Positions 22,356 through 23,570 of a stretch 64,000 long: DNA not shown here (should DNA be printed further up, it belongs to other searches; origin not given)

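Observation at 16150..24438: Self-contained aminoacyl-carrier-protein cluster built on a SerRS-like ligase, with a glycosidase and putative transferases but no NRPS/PKS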

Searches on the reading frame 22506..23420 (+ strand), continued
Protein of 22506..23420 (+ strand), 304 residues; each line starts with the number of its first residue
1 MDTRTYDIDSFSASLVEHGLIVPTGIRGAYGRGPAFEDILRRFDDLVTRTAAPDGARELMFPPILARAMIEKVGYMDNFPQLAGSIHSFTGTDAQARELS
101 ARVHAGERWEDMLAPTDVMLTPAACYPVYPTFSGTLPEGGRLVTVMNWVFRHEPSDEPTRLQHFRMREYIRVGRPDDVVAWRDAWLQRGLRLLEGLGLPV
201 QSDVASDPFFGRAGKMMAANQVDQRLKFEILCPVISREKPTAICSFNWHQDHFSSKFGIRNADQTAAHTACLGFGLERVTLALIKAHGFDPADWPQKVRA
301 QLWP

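Call 78: search_protein_families(library=ncbifam, proteins=[L078:139-1587:+, L078:2926-4437:-, L078:4383-5804:-, L022:687-2180:-, L022:2184-3596:-, L022:3604-4695:+, L024:3792-5012:+, L022:13647-15080:+, L022:15042-16187:-, L078:14709-16169:-], max_evalue=1e-10)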
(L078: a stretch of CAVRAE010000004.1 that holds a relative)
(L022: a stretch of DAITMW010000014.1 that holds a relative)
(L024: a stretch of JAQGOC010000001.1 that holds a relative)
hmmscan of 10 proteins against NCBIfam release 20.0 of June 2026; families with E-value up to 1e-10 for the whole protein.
L078:139-1587:+ (483 aa): 64 families (the best 25 are shown)
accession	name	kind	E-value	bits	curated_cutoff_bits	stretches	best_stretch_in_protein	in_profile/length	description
NF011695.0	PRK15115.1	equivalog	3.7e-181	602.7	763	1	41-482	4-445/445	two-component system response regulator GlrR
TIGR01818.1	ntrC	equivalog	9.7e-124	413.7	558.6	1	46-446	1-408/463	nitrogen regulation protein NR(I)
NF007689.0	PRK10365.1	equivalog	3.5e-109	365.5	760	1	42-458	4-427/441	sigma-54-dependent response regulator transcription factor ZraR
NF008469.0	PRK11361.1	equivalog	4.3e-109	365.3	714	1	44-415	5-386/461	acetoacetate metabolism transcriptional regulator AtoC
TIGR02915.1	PEP_resp_reg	equivalog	3.7e-108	362.2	502.6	1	46-475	1-444/445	PEP-CTERM-box response regulator transcription factor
NF008176.1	PRK10923.1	equivalog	3.1e-100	336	620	1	43-404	3-370/469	nitrogen regulation protein NR(I)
NF051870.1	NAssimRespRegNtrX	equivalog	1.4e-99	334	600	1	45-465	3-442/452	nitrogen assimilation response regulator NtrX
NF041552.1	TF_PrdR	equivalog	1.8e-98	330.3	795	1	170-469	264-572/577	sigma-54 dependent transcriptional regulator PrdR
TIGR01817.1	nifA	equivalog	2e-92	310.7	528.85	1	172-411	195-434/534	nif-specific transcriptional activator NifA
NF049963.1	RespRegFlgRCampy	domain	3.6e-90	302.9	750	1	46-410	3-372/429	fla regulon two-component system response regulator FlgR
NF038308.1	RNA_repair_RtcR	equivalog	6.4e-90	302.5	650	1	172-428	179-445/530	RNA repair transcriptional activator RtcR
NF041946.1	LuxO_transreg_Vib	equivalog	6.7e-90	302.1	800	1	63-419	16-380/463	quorum-sensing sigma-54 dependent transcriptional regulator LuxO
NF050807.1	TransRegFlbDCaul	equivalog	1.3e-85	288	750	1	69-419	29-365/454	sigma-54-dependent transcriptional regulator FlbD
NF003451.0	PRK05022.1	equivalog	1.6e-85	287.8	476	1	151-474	168-509/512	nitric oxide reductase transcriptional regulator NorR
NF011958.0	PRK15429.1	equivalog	3.3e-77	260.6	830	1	173-459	379-667/692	formate hydrogenlyase transcriptional activator FlhA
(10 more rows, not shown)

L078:2926-4437:- (504 aa): 26 families (the best 25 are shown)
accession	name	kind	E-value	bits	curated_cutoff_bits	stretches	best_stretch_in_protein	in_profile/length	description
TIGR02915.1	PEP_resp_reg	equivalog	2.4e-178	593.5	502.6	1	44-485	1-444/445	PEP-CTERM-box response regulator transcription factor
NF008469.0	PRK11361.1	equivalog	5.8e-111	371.4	714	1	41-488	4-459/461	acetoacetate metabolism transcriptional regulator AtoC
TIGR01818.1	ntrC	equivalog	4.1e-105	352.3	558.6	1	45-425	2-377/463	nitrogen regulation protein NR(I)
TIGR01817.1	nifA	equivalog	1.4e-104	350.8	528.85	1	166-458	181-471/534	nif-specific transcriptional activator NifA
NF041552.1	TF_PrdR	equivalog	1.1e-97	327.7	795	1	171-482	260-575/577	sigma-54 dependent transcriptional regulator PrdR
NF041946.1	LuxO_transreg_Vib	equivalog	1.6e-93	314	800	1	73-423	30-374/463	quorum-sensing sigma-54 dependent transcriptional regulator LuxO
NF007689.0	PRK10365.1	equivalog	8.9e-93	311.4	760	1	102-480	63-439/441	sigma-54-dependent response regulator transcription factor ZraR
NF003451.0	PRK05022.1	equivalog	3e-92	310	476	1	154-482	157-507/512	nitric oxide reductase transcriptional regulator NorR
NF038308.1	RNA_repair_RtcR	equivalog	1.1e-91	308.3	650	1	144-482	143-485/530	RNA repair transcriptional activator RtcR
NF050807.1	TransRegFlbDCaul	equivalog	1.2e-90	304.6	750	1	184-439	120-375/454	sigma-54-dependent transcriptional regulator FlbD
NF051870.1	NAssimRespRegNtrX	equivalog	6.7e-89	298.8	600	1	44-476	4-443/452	nitrogen assimilation response regulator NtrX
NF011695.0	PRK15115.1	equivalog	5.1e-88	295.8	763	1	45-490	10-443/445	two-component system response regulator GlrR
NF008176.1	PRK10923.1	equivalog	5.1e-88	295.7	620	1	40-426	2-382/469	nitrogen regulation protein NR(I)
NF049963.1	RespRegFlgRCampy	domain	8.6e-85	285.2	750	1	46-473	5-417/429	fla regulon two-component system response regulator FlgR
TIGR02329.1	propionate_PrpR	equivalog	7.6e-83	278.9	499.2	1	176-480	206-524/526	propionate catabolism operon regulatory protein PrpR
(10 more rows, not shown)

L078:4383-5804:- (474 aa): 10 families
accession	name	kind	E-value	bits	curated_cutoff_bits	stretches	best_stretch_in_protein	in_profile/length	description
TIGR03013.1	EpsB_2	subfamily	7.9e-172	572.3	393.35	1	30-474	5-443/443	TIGR03013 family XrtA/PEP-CTERM system glycosyltransferase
TIGR03025.1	EPS_sugtrans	subfamily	1e-117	394.1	295.55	1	31-474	6-445/445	exopolysaccharide biosynthesis polyprenyl glycosylphosphotransferase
TIGR03023.1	WcaJ_sugtrans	equivalog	6.2e-88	296.1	410.75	1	29-473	4-452/453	undecaprenyl-phosphate glucose phosphotransferase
TIGR03022.1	WbaP_sugtrans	subfamily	6.4e-60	203.7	403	1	41-474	12-456/456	undecaprenyl-phosphate galactose phosphotransferase WbaP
NF050817.1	PolSacchBiosHfsE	equivalog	1.2e-47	162.8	750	1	61-468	49-460/467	polysaccharide biosynthesis protein HfsE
NF007518.0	PRK10124.1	equivalog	1.8e-43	149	684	1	136-473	129-463/464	undecaprenyl-phosphate glucose phosphotransferase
NF041877.1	EPS_EpsZ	equivalog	5.3e-43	147.3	800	1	33-473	13-458/459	exopolysaccharide biosynthesis polyisoprenyl-phosphate hexose-1-phosphate transferase EpsZ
NF052601.1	undeca_RfbP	equivalog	1.2e-33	116.4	330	1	282-471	44-239/244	undecaprenyl-phosphate galactose phosphotransferase family protein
NF011751.0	PRK15204.1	equivalog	3.3e-30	105.1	907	1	276-473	274-475/476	undecaprenyl-phosphate galactose phosphotransferase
NF045514.1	glycotran_HepC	equivalog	1e-18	67.4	140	1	275-394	109-211/220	heterocyst development glycosyltransferase HepC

L022:687-2180:- (498 aa): 26 families (the best 25 are shown)
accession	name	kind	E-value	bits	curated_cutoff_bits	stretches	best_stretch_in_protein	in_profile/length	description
TIGR02915.1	PEP_resp_reg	equivalog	8.6e-183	608.2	502.6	1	24-465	1-444/445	PEP-CTERM-box response regulator transcription factor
NF008469.0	PRK11361.1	equivalog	1.3e-113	380.2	714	1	22-466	5-457/461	acetoacetate metabolism transcriptional regulator AtoC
TIGR01818.1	ntrC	equivalog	4.7e-107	358.6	558.6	1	25-405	2-377/463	nitrogen regulation protein NR(I)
TIGR01817.1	nifA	equivalog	9.6e-103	344.7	528.85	1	144-434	179-467/534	nif-specific transcriptional activator NifA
NF041552.1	TF_PrdR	equivalog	4e-100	335.8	795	1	147-462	256-575/577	sigma-54 dependent transcriptional regulator PrdR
NF041946.1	LuxO_transreg_Vib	equivalog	4.4e-98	329.1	800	1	43-403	20-374/463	quorum-sensing sigma-54 dependent transcriptional regulator LuxO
NF051870.1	NAssimRespRegNtrX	equivalog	4.3e-95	319.2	600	1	23-458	3-445/452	nitrogen assimilation response regulator NtrX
NF050807.1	TransRegFlbDCaul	equivalog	7.4e-93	311.9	750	1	45-432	26-390/454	sigma-54-dependent transcriptional regulator FlbD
NF038308.1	RNA_repair_RtcR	equivalog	7e-92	309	650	1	98-406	120-433/530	RNA repair transcriptional activator RtcR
NF003451.0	PRK05022.1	equivalog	7.6e-92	308.6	476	1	134-460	157-505/512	nitric oxide reductase transcriptional regulator NorR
NF011695.0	PRK15115.1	equivalog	9.8e-92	308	763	1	22-470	7-443/445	two-component system response regulator GlrR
NF007689.0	PRK10365.1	equivalog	2.7e-91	306.6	760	1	22-458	6-437/441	sigma-54-dependent response regulator transcription factor ZraR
NF008176.1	PRK10923.1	equivalog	4.2e-88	296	620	1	20-405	2-381/469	nitrogen regulation protein NR(I)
NF049963.1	RespRegFlgRCampy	domain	1.9e-86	290.6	750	1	23-461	2-425/429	fla regulon two-component system response regulator FlgR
TIGR02329.1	propionate_PrpR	equivalog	6.9e-85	285.6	499.2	1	79-461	167-525/526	propionate catabolism operon regulatory protein PrpR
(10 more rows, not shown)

L022:2184-3596:- (471 aa): 10 families
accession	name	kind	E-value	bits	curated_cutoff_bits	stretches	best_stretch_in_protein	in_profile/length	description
TIGR03013.1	EpsB_2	subfamily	3.4e-168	560.3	393.35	1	25-471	3-443/443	TIGR03013 family XrtA/PEP-CTERM system glycosyltransferase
TIGR03025.1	EPS_sugtrans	subfamily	1.8e-116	390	295.55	1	26-471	4-445/445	exopolysaccharide biosynthesis polyprenyl glycosylphosphotransferase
TIGR03023.1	WcaJ_sugtrans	equivalog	4.8e-88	296.4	410.75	1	25-470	3-452/453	undecaprenyl-phosphate glucose phosphotransferase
TIGR03022.1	WbaP_sugtrans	subfamily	2.8e-59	201.6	403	1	51-471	31-456/456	undecaprenyl-phosphate galactose phosphotransferase WbaP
NF007518.0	PRK10124.1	equivalog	5.8e-43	147.3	684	1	123-470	119-463/464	undecaprenyl-phosphate glucose phosphotransferase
NF041877.1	EPS_EpsZ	equivalog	5.8e-43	147.2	800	1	55-470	40-458/459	exopolysaccharide biosynthesis polyisoprenyl-phosphate hexose-1-phosphate transferase EpsZ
NF050817.1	PolSacchBiosHfsE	equivalog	1e-41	143.2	750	1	272-461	264-456/467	polysaccharide biosynthesis protein HfsE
NF052601.1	undeca_RfbP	equivalog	4.6e-35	121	330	1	278-468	43-239/244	undecaprenyl-phosphate galactose phosphotransferase family protein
NF011751.0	PRK15204.1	equivalog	5.8e-35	120.8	907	1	110-470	107-475/476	undecaprenyl-phosphate galactose phosphotransferase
NF045514.1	glycotran_HepC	equivalog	8.2e-20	71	140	1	276-391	113-211/220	heterocyst development glycosyltransferase HepC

L022:3604-4695:+ (364 aa): 7 families
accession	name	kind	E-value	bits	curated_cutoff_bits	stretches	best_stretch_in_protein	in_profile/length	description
NF045919.1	HphnlacHdxRed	equivalog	6.4e-59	199.6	340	1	42-347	6-307/309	p-hydroxyphenylacetate 3-hydroxylase reductase component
NF052639.1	FlvnRedFerAPor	equivalog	1.4e-46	158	260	1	41-192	2-153/158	flavin reductase FerA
NF045630.1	monooxsub_HsaB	equivalog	2.7e-38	131.6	230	1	43-205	7-169/186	3-hydroxy-9,10-secoandrosta-1,3,5(10)-triene-9,17-dione monooxygenase reductase subunit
NF045733.1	StyMonoxStyB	equivalog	8.8e-30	103.7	200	1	44-192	2-147/150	styrene monooxygenase NADH-dependent flavin reductase subunit StyB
NF042921.1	HpaC_Thermus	equivalog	7.1e-27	94.3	200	1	44-191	3-146/150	4-hydroxyphenylacetate 3-monooxygenase reductase subunit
TIGR03615.1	RutF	equivalog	1.2e-18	67.6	254.75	1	43-191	3-153/156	NADH-dependent FMN reductase RutF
TIGR02296.1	HpaC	equivalog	2e-14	53.9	205.95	1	46-191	1-150/154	4-hydroxyphenylacetate 3-monooxygenase, reductase component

L024:3792-5012:+ (407 aa): 7 families
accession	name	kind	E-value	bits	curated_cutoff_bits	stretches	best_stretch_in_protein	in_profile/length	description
NF045919.1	HphnlacHdxRed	equivalog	3e-57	194.1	340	1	84-271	6-194/309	p-hydroxyphenylacetate 3-hydroxylase reductase component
NF052639.1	FlvnRedFerAPor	equivalog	2.3e-45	154.1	260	1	83-234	2-153/158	flavin reductase FerA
NF045630.1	monooxsub_HsaB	equivalog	1e-36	126.5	230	1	84-241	6-164/186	3-hydroxy-9,10-secoandrosta-1,3,5(10)-triene-9,17-dione monooxygenase reductase subunit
NF045733.1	StyMonoxStyB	equivalog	1.5e-29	102.9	200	1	86-234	2-147/150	styrene monooxygenase NADH-dependent flavin reductase subunit StyB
NF042921.1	HpaC_Thermus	equivalog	2.3e-28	99.1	200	1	87-233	4-146/150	4-hydroxyphenylacetate 3-monooxygenase reductase subunit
TIGR03615.1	RutF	equivalog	1.2e-17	64.3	254.75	1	85-233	3-153/156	NADH-dependent FMN reductase RutF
TIGR02296.1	HpaC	equivalog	1.4e-13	51.2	205.95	1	88-233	1-150/154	4-hydroxyphenylacetate 3-monooxygenase, reductase component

L022:13647-15080:+ (478 aa): 0 families

L022:15042-16187:- (382 aa): 0 families

L078:14709-16169:- (487 aa): 0 families
